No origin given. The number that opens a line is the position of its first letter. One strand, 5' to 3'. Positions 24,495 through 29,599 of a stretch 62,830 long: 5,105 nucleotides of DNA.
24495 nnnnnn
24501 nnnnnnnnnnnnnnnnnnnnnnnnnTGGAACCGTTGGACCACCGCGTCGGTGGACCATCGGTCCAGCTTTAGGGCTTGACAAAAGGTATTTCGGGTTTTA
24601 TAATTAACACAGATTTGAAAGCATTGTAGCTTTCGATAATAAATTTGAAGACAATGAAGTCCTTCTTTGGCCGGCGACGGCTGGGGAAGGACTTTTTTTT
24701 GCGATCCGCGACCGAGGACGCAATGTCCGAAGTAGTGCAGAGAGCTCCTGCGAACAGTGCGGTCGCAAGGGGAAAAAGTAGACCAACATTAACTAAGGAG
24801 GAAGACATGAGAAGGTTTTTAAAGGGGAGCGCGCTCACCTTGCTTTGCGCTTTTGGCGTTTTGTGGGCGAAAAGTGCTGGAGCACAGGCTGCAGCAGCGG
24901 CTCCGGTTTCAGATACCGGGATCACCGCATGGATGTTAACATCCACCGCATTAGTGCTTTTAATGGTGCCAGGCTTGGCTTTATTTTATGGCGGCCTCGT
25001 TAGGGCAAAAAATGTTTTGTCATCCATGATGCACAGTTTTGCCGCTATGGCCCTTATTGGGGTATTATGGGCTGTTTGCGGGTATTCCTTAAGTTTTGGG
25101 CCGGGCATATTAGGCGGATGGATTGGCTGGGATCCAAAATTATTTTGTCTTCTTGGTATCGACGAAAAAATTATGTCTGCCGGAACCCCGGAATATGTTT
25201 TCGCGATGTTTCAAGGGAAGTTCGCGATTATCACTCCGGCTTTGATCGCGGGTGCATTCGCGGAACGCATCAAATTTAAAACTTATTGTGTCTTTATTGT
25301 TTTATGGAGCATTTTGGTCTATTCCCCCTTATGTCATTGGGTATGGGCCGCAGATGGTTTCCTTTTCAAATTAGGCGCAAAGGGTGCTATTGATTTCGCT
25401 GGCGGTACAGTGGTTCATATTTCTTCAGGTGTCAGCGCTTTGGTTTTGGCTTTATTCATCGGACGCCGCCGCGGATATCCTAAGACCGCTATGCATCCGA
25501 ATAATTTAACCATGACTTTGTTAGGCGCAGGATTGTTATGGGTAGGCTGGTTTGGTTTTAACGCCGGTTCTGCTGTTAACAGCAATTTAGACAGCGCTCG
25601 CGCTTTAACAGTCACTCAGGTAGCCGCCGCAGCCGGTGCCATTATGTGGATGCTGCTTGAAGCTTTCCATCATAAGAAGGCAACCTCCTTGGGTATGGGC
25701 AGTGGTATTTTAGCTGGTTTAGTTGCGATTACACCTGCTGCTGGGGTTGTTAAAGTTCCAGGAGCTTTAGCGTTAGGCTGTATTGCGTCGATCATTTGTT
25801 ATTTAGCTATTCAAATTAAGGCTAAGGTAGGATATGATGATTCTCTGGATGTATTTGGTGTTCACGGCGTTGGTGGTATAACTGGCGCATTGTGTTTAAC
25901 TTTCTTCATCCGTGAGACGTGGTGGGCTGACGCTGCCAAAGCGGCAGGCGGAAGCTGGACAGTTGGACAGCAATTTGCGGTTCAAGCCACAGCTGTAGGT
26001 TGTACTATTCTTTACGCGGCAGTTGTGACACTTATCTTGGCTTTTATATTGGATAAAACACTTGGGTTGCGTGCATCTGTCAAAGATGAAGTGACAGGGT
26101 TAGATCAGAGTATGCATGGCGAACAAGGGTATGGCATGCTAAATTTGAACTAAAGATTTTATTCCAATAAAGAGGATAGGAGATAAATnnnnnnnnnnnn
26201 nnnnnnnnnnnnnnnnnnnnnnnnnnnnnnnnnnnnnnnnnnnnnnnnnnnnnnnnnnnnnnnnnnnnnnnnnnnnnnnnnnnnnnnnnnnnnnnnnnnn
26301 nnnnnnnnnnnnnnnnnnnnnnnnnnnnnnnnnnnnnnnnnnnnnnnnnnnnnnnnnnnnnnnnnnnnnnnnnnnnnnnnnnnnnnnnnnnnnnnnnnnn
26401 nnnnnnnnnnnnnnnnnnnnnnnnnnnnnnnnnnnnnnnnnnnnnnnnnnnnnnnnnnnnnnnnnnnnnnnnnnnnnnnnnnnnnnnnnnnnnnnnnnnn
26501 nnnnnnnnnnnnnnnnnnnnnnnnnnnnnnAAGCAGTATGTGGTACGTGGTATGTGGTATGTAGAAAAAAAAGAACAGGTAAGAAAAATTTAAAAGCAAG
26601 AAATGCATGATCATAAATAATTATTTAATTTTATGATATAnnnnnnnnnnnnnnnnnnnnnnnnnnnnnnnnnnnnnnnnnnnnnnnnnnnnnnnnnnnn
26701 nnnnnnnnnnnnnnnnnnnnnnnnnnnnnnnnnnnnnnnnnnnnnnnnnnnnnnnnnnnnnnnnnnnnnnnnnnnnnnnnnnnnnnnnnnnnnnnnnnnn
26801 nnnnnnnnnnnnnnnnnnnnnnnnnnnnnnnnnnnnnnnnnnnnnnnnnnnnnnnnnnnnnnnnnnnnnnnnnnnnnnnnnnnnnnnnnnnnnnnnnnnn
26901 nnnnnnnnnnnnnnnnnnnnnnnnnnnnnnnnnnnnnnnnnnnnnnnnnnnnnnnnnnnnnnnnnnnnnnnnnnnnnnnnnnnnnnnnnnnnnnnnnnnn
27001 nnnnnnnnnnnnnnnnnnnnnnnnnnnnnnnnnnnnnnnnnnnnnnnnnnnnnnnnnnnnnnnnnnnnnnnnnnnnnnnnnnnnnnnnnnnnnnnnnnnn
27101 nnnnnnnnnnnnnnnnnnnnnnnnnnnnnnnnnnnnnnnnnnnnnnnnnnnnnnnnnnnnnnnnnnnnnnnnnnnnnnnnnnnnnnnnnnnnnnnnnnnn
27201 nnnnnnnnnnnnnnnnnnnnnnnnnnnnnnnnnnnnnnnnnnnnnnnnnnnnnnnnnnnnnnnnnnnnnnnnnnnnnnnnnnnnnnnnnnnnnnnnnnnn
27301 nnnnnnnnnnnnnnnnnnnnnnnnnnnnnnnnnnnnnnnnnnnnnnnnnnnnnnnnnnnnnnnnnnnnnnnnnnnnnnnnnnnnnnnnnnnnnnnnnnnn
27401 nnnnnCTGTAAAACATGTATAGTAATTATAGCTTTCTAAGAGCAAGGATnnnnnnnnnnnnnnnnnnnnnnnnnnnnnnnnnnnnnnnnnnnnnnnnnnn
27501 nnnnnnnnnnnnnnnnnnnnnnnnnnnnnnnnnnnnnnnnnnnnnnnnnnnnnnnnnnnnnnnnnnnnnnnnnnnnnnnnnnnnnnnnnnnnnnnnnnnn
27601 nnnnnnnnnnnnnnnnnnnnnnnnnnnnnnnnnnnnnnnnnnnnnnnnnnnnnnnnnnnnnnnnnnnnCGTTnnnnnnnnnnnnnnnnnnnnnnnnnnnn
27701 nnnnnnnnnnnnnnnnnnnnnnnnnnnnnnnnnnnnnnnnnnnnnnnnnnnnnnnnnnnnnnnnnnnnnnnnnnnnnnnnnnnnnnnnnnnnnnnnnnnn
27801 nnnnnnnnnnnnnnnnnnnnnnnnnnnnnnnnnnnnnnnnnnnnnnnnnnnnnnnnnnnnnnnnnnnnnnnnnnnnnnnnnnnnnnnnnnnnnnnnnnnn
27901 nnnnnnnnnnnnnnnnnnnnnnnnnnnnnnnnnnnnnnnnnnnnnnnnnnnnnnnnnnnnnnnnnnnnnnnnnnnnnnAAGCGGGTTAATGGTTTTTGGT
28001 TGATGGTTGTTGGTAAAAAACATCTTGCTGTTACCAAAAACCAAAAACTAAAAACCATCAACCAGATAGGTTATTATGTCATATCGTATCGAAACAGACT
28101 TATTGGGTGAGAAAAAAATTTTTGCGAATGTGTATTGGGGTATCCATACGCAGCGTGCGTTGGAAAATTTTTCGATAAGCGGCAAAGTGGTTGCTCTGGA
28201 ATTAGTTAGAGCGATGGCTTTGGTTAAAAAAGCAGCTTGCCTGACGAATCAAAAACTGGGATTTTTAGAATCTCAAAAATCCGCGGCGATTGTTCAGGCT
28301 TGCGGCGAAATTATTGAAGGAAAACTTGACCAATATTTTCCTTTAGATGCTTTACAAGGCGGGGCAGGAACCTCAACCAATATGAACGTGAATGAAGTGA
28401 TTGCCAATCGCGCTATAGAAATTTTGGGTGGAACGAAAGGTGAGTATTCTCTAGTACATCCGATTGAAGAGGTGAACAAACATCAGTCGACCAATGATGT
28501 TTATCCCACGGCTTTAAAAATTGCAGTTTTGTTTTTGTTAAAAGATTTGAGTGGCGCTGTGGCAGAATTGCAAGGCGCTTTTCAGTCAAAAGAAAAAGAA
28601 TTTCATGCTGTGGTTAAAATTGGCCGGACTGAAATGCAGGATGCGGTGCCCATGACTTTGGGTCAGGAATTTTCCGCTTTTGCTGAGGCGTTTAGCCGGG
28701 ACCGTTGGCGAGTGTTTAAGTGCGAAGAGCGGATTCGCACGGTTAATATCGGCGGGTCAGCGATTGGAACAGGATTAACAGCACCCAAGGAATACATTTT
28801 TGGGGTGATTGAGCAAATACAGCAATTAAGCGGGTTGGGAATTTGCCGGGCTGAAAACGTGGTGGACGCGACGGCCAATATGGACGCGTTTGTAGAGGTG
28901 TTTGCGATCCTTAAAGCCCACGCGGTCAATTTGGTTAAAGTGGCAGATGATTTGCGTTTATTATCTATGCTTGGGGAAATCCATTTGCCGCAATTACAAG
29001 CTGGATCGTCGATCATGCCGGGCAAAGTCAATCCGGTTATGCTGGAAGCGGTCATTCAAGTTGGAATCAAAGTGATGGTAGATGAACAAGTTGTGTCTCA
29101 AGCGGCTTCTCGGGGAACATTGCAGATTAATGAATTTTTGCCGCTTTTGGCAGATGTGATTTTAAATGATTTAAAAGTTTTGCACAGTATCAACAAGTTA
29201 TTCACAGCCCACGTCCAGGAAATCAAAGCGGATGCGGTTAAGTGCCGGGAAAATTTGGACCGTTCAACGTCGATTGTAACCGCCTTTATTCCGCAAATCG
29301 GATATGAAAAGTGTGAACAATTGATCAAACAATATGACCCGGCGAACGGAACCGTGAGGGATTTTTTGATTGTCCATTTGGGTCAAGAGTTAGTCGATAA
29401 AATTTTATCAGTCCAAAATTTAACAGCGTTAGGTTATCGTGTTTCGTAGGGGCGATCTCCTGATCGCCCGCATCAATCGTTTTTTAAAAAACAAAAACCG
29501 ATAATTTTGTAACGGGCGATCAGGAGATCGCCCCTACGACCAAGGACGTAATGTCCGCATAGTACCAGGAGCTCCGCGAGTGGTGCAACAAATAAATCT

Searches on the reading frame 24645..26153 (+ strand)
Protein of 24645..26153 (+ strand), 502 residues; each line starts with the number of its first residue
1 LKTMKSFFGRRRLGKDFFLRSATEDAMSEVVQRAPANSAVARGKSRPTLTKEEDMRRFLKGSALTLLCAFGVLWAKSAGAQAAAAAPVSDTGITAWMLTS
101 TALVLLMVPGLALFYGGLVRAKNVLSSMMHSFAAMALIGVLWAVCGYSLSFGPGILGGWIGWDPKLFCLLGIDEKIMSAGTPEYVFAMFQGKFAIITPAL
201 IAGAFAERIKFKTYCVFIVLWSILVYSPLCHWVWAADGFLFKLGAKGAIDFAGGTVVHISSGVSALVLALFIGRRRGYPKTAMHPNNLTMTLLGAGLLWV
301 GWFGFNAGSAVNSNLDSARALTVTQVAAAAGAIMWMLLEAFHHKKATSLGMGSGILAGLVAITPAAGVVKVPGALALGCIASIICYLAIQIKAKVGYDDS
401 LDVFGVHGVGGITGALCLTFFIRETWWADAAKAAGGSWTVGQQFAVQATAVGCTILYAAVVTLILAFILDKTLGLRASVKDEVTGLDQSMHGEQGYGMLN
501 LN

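Call 56: search_protein_families(library=pfam, proteins=[window:24645-26153:+], max_evalue=0.00001)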
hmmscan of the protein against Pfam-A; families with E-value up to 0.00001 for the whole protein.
window:24645-26153:+ (502 aa): 1 family
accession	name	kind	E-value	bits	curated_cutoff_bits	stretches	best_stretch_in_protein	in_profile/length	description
PF00909.26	Ammonium_transp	-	2.3e-117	392.6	23.2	1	95-496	1-399/399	Ammonium Transporter Family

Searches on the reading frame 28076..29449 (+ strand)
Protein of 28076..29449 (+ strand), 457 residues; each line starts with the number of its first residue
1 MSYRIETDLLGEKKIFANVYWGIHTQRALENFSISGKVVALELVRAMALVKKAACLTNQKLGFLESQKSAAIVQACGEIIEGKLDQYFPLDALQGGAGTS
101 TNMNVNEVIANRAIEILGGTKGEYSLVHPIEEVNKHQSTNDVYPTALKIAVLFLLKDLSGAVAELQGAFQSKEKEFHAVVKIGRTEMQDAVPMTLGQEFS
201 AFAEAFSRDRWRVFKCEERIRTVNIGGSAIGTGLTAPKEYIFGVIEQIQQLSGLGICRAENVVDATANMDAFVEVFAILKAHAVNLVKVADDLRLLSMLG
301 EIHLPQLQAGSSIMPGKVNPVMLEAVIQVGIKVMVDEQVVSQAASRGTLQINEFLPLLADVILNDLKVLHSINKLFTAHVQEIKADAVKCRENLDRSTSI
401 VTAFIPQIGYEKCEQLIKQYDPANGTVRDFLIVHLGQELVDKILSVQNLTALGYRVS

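Call 56: search_protein_families(library=pfam, proteins=[window:28076-29449:+], max_evalue=0.00001)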
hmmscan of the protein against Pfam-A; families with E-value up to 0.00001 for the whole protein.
window:28076-29449:+ (457 aa): 2 families
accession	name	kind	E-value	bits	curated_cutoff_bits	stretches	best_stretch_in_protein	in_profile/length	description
PF00206.25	Lyase_1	-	2.1e-82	277.5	27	1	12-334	2-311/312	Lyase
PF10415.14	FumaraseC_C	-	4.8e-06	27.4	32.5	0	400-450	1-53/54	Fumarase C C-terminus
